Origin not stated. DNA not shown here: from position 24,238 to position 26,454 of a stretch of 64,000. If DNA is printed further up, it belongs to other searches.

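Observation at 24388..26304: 5'-nucleotidase-like domain with catalytic residues replaced, fused to an intact EEP domain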

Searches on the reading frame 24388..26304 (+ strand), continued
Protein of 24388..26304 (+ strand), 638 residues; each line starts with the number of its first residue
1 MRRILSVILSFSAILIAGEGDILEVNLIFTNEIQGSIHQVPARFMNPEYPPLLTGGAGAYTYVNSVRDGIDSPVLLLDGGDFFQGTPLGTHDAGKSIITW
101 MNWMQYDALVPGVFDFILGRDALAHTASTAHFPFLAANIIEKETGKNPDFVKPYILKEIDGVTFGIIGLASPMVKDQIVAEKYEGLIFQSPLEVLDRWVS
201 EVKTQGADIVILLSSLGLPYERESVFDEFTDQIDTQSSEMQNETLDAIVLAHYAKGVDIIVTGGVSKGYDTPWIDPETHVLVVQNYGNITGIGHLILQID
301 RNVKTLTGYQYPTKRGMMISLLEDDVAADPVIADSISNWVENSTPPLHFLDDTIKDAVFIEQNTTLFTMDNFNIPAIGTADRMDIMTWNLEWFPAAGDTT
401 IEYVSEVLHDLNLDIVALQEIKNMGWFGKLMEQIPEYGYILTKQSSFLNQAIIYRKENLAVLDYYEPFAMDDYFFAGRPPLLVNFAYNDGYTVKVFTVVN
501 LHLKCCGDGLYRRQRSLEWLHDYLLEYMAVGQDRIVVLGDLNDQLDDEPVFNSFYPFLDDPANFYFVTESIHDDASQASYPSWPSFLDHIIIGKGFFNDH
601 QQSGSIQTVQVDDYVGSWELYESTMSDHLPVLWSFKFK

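Call 25: predict_structure(alignment_id=A1)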
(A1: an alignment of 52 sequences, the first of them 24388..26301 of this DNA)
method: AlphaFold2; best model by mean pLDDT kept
length: 638 residues; sequences in the alignment: 52
mean_pLDDT: 90.4   pTM: 0.88
mean pLDDT of the five models: 90.4, 90.1, 89.1, 88.8, 88.2
residues with pLDDT >= 90: 469; 70-90: 123; 50-70: 44; < 50: 2
segments of 3 or more residues with pLDDT < 50: none
pLDDT, mean of each block of 10 residues (from residue 1): 69 57 94 88 88 96 90 92 90 94 97 94 96 98 96 97 97 92 95 96 98 93 87 68 78 95 80 94 88 95 94 91 95 96 76 62 73 92 95 93 96 97 95 95 91 93 91 90 90 91 84 93 94 95 87 94 96 92 85 97 96 95 95 93
secondary structure, 60 per line:
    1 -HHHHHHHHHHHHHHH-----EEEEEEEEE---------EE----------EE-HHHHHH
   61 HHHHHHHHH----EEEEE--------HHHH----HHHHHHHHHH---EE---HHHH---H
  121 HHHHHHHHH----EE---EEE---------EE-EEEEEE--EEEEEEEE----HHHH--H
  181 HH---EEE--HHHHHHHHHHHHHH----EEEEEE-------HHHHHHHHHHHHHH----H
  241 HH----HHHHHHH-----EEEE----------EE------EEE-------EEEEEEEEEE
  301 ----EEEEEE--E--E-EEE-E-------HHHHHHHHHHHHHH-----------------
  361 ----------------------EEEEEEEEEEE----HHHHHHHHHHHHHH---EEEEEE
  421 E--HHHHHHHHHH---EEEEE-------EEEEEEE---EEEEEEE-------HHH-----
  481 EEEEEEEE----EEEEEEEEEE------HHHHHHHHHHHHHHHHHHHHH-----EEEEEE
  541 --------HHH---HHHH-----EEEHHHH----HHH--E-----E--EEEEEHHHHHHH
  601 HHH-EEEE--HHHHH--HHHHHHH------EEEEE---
elements in order: H2-16 E22-30 H55-69 E74-78 H87-90 H95-104 H113-116 H120-129 E139-141 E154-159 E162-169 H174-177 E186-188 H191-204 E209-214 H222-235 H247-253 E259-262 E281-283 E291-300 E305-310 E318-320 H330-343 E383-393 H398-411 E415-421 H424-433 E437-441 E449-455 E459-465 E481-488 E493-502 H509-529 E535-540 H555-558 E564-566 H567-570 E589-593 H594-603 E605-608 H611-615 H618-624 E631-635

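Call 27: fold_search(model_id=the predicted structure, library=pdb)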
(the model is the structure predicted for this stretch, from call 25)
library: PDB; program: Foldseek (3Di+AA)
matches with E <= 10: 1152; with E <= 0.001: 288
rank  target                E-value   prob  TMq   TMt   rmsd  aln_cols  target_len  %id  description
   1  5h7w_B                9.1e-24  1.00  0.41  0.49  14.3       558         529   18  Crystal structure of 5'-nucleotidase from venom of Naja atra (released 2017-11-22)
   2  4h1y                  1.6e-23  1.00  0.41  0.50  13.5       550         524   19  Human ecto-5'-nucleotidase (CD73): crystal form II (open) in complex with PSB11552 (released 2012-11-28)
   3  7qga                  1.9e-23  1.00  0.41  0.49  13.4       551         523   19  Human CD73 (ecto 5'-nucleotidase) in complex with MRS4598 (a 3-methyl-CMPCP derivative, compound 16 in paper) in the ope (released 2022-02-16)
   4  5h7w_A                2.2e-23  1.00  0.42  0.50  13.6       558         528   18  Crystal structure of 5'-nucleotidase from venom of Naja atra (released 2017-11-22)
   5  7d0v_A                3.4e-23  1.00  0.41  0.50  13.7       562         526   17  Crystal structure of Taiwan cobra 5'-nucleotidase (released 2021-09-15)
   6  9r0d_B                4.3e-23  1.00  0.41  0.50  13.0       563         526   18  Human CD73 (ecto 5'-nucleotidase) in complex with compound 7 (released 2025-11-12)
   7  3ivd_A                6.1e-23  1.00  0.44  0.56  12.3       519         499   17  Putative 5'-Nucleotidase (c4898) from Escherichia Coli in complex with Uridine (released 2009-09-29)
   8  4h2f                  8.8e-23  1.00  0.40  0.49  13.9       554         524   18  Human ecto-5'-nucleotidase (CD73): crystal form I (open) in complex with adenosine (released 2012-11-28)
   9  9hjg_D                8.8e-23  1.00  0.40  0.49  13.2       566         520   18  Crystal structure of human CD73 (ecto-5'-nucleotidase) in complex with an N6-disubstituted acyclic ADP analog (compoun (released 2025-05-28)
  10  6s7f                  1.2e-22  1.00  0.41  0.50  13.1       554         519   19  Human CD73 (5'-nucleotidase) in complex with PSB12379 (an AOPCP derivative) in the closed state (released 2020-07-22)
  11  7jv8_A                1.5e-22  1.00  0.43  0.51  13.1       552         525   19  Human CD73 (ecto 5'-nucleotidase) in complex with compound 35 (released 2020-09-23)
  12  4h1s_A                1.6e-22  1.00  0.43  0.51  13.3       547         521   18  Crystal Structure of a Truncated Soluble form of Human CD73 with Ecto-5'-Nucleotidase activity (released 2012-10-03)
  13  7jv8_C                1.6e-22  1.00  0.42  0.50  12.6       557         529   18  Human CD73 (ecto 5'-nucleotidase) in complex with compound 35 (released 2020-09-23)
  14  6xug_A                1.6e-22  1.00  0.41  0.50  12.9       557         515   18  Human Ecto-5'-nucleotidase (CD73) in complex with A2410 (compound 53 in publication) in the closed form in crystal for (released 2020-04-22)
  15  3ive                  2.0e-22  1.00  0.45  0.57  13.1       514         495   17  Putative 5'-Nucleotidase (c4898) from Escherichia Coli in complex with Cytidine (released 2009-09-29)
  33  3ivd_B                1.1e-21  1.00  0.42  0.53   5.0       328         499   23  Putative 5'-Nucleotidase (c4898) from Escherichia Coli in complex with Uridine (released 2009-09-29)
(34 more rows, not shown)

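Call 66: search_protein_families(library=pfam, proteins=[P0023], max_evalue=0.1)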
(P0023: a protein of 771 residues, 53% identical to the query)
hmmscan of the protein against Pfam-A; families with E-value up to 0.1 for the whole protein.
P0023 (771 aa): 4 families
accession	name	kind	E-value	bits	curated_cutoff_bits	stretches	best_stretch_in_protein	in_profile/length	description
PF03372.29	Exo_endo_phos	-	2.9e-14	53.8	24.5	1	512-756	1-225/225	Endonuclease/Exonuclease/phosphatase family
PF03544.19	TonB_C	-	4.2e-08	34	24.6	1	288-352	15-77/79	Gram-negative bacterial TonB protein C-terminal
PF00149.33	Metallophos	-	0.00024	22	21.5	1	28-225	2-161/191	Calcineurin-like phosphoesterase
PF19580.5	Exo_endo_phos_3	-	0.027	14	27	1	530-729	44-257/311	Endonuclease/Exonuclease/phosphatase family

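Call 67: find_encoding_contigs(protein=P0023, flank=8000, max_places=2)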
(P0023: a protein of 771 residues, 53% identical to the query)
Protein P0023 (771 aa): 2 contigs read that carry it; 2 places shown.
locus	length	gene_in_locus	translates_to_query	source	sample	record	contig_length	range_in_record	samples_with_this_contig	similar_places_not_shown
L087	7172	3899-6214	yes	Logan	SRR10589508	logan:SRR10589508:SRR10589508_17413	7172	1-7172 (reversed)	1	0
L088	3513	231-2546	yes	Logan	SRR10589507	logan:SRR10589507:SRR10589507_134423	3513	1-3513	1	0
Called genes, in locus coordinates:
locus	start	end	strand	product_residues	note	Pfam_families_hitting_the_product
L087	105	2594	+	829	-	PF12836:HHH_3 (faint)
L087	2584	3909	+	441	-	PF03349:Toluene_X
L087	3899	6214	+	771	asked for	PF03544:TonB_C, PF03372:Exo_endo_phos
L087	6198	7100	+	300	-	PF03372:Exo_endo_phos, PF22669:Exo_endo_phos2 (faint)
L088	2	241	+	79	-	?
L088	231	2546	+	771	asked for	PF03544:TonB_C, PF03372:Exo_endo_phos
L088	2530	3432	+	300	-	PF03372:Exo_endo_phos, PF22669:Exo_endo_phos2 (faint)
